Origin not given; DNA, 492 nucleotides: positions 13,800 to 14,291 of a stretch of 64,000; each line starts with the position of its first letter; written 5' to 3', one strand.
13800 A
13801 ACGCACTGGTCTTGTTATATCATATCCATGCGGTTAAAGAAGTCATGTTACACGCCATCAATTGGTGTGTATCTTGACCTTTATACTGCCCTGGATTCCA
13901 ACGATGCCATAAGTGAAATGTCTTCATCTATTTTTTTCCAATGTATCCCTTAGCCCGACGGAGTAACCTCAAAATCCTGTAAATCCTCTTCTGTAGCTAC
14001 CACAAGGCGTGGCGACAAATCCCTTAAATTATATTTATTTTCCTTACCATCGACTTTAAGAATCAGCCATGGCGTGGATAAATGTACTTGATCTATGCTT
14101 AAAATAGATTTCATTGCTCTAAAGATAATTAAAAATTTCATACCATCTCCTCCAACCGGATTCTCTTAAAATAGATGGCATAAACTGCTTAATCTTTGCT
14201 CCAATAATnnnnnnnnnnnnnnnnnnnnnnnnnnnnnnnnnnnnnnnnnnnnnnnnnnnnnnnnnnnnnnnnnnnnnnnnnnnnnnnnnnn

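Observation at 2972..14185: Integron-like gene-cassette array (at least 11 cassettes) in a Bacteroidota chromosome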

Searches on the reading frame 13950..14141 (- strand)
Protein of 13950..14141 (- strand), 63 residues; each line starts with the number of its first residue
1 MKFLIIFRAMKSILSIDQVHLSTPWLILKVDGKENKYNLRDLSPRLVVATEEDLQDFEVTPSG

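Call 41: search_protein_families(library=pfam, proteins=[window:13950-14141:-], max_evalue=0.01)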
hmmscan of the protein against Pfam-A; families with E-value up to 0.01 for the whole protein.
window:13950-14141:- (63 aa): 0 families
